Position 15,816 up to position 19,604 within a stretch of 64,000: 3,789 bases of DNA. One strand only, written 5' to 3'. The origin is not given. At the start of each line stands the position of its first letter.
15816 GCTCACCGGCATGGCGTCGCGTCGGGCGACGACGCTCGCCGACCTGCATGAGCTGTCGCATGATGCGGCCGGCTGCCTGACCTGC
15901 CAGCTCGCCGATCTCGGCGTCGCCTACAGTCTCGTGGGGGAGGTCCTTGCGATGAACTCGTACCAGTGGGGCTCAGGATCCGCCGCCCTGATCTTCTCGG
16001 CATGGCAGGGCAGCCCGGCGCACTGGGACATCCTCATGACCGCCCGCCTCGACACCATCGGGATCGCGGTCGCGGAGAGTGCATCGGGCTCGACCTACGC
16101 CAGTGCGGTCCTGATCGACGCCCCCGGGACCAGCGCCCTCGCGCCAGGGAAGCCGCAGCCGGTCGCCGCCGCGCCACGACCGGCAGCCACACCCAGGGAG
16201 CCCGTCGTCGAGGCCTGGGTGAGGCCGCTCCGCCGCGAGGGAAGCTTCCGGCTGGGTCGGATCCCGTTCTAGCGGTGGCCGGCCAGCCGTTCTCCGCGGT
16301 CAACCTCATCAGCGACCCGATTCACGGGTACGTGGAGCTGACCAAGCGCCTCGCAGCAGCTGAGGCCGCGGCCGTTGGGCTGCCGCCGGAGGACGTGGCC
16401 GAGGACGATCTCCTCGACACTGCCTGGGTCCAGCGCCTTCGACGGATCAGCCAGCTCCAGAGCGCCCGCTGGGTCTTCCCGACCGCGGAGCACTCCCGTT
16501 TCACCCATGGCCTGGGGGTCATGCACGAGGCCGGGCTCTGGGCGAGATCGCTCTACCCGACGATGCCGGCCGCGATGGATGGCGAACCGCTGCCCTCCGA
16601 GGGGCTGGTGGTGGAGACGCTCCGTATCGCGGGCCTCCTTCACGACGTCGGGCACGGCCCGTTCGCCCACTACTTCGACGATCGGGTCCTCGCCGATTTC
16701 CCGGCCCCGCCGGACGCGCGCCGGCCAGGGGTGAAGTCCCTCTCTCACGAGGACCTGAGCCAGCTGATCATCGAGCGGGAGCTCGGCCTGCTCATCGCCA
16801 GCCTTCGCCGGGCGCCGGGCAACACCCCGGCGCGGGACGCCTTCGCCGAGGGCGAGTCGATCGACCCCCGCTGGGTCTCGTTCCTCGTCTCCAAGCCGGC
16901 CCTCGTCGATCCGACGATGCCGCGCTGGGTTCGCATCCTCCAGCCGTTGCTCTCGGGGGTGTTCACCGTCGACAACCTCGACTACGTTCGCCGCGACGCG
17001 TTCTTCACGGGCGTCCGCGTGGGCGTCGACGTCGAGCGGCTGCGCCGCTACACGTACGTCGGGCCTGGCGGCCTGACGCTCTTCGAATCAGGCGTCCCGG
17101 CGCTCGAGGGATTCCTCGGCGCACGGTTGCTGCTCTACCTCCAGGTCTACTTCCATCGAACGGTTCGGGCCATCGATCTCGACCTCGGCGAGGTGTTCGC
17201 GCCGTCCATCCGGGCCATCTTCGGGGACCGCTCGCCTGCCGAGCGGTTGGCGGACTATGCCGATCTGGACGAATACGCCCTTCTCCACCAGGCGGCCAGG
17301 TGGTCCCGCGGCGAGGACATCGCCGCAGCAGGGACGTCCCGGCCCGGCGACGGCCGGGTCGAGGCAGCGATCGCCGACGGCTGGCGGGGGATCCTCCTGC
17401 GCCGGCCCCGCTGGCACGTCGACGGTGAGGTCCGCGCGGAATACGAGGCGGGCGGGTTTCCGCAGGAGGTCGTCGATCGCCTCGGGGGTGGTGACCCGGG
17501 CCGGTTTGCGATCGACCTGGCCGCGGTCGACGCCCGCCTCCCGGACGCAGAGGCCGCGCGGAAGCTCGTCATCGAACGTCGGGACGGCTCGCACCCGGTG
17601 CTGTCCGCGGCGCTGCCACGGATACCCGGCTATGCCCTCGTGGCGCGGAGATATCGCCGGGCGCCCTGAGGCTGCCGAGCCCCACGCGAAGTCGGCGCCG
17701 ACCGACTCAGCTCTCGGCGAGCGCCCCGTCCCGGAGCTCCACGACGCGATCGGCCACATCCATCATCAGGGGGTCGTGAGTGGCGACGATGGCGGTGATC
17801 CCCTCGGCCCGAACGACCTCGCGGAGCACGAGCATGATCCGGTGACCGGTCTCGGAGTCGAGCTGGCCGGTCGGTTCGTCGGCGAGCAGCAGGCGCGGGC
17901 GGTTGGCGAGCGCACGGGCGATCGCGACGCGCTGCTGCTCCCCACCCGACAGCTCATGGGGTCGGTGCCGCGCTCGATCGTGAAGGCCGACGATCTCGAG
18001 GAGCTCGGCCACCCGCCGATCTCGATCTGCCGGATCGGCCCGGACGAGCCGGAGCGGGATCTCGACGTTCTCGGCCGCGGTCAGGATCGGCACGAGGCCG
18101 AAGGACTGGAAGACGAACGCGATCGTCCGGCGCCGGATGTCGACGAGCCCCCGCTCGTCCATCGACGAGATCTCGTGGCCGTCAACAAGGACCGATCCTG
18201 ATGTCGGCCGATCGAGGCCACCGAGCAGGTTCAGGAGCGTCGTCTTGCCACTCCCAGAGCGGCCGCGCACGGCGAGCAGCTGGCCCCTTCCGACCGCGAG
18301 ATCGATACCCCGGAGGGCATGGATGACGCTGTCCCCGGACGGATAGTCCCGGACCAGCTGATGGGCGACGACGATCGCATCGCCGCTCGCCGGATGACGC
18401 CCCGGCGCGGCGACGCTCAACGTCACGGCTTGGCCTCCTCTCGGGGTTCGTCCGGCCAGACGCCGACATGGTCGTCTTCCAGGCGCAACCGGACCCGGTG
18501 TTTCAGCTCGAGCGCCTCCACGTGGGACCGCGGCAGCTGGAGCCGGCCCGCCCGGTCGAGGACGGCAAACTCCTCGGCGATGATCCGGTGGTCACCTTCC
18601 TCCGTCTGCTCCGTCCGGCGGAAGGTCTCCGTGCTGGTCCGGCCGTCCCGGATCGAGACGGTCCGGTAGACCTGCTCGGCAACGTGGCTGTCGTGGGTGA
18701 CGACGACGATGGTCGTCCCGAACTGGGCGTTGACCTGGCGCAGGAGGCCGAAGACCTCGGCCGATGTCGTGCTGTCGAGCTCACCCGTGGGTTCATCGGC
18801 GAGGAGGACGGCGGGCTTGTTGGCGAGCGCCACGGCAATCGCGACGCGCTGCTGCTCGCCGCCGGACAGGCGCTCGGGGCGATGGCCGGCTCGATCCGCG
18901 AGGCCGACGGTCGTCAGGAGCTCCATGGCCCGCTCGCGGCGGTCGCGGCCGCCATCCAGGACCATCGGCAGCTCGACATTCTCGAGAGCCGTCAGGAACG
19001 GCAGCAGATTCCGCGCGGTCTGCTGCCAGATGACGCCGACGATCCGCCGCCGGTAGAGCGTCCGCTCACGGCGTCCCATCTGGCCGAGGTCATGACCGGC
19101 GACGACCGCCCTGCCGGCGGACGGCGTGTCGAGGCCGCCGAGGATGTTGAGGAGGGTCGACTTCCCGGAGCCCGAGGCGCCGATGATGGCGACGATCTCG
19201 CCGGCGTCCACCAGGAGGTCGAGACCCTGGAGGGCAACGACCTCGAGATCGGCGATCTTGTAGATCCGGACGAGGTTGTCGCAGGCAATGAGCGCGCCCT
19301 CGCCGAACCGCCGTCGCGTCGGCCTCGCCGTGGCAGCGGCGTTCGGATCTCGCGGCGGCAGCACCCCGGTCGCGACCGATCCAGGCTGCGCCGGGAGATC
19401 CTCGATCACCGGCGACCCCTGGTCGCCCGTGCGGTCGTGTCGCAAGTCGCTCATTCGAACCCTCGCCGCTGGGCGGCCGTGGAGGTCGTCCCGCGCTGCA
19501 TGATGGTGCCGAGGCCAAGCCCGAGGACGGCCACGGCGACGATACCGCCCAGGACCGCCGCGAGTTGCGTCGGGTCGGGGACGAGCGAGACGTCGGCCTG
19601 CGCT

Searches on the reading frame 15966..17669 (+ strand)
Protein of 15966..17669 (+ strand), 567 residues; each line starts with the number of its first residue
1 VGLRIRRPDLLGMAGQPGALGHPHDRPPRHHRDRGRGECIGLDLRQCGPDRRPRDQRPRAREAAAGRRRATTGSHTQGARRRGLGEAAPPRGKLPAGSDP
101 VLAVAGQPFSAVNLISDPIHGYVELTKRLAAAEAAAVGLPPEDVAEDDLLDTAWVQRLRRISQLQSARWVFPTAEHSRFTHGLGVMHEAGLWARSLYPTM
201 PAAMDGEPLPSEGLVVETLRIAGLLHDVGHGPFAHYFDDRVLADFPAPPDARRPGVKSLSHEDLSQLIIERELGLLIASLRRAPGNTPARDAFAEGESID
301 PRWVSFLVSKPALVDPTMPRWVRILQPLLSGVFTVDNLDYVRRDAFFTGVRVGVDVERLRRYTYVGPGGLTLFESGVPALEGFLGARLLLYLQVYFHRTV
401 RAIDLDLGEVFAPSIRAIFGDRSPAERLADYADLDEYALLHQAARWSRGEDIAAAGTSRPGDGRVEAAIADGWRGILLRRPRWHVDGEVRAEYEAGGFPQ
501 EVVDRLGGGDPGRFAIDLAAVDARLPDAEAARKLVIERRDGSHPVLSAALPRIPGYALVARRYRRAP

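Call 41: search_protein_families(library=pfam, proteins=[window:15966-17669:+], max_evalue=0.00001)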
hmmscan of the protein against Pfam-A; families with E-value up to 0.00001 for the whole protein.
window:15966-17669:+ (567 aa): 1 family
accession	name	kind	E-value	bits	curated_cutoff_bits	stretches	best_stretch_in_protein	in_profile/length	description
PF01966.28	HD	-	1.6e-06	28.9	22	1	178-275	1-72/116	HD domain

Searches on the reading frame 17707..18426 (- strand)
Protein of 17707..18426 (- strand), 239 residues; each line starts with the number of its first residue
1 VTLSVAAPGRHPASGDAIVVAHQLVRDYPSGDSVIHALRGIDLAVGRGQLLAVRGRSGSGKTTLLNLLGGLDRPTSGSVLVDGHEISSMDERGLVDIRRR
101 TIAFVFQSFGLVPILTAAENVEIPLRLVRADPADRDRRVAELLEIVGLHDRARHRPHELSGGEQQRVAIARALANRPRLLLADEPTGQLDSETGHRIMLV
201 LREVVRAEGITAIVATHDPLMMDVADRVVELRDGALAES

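Call 41: search_protein_families(library=pfam, proteins=[window:17707-18426:-], max_evalue=0.00001)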
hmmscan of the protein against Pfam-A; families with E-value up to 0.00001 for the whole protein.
window:17707-18426:- (239 aa): 2 families
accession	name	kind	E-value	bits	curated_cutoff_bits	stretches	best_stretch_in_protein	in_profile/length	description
PF00005.33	ABC_tran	-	2.1e-35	122.7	25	1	38-186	1-136/137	ABC transporter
PF13304.12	AAA_21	-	2.5e-06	28.2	27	0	152-223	231-304/304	AAA domain, putative AbiEii toxin, Type IV TA system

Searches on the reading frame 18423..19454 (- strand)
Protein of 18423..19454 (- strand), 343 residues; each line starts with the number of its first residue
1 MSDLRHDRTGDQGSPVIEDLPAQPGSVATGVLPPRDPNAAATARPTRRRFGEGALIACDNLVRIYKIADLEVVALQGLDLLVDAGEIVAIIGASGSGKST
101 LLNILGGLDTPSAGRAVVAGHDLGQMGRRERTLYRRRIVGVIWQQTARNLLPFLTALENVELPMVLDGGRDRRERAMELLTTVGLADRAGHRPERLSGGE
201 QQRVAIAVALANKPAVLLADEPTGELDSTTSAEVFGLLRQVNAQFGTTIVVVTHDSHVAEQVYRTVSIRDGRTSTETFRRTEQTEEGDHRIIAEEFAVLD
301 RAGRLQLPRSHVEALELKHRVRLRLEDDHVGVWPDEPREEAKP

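Call 41: search_protein_families(library=pfam, proteins=[window:18423-19454:-], max_evalue=0.00001)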
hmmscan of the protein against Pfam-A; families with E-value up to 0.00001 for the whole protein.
window:18423-19454:- (343 aa): 3 families
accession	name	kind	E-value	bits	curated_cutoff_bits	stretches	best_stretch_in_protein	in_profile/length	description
PF00005.33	ABC_tran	-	3.7e-32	112.2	25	1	75-223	1-136/137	ABC transporter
PF13304.12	AAA_21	-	2.9e-07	31.3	27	0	87-108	1-22/304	AAA domain, putative AbiEii toxin, Type IV TA system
PF02463.25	SMC_N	-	3.9e-07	30.1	40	0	188-270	129-213/220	RecF/RecN/SMC N terminal domain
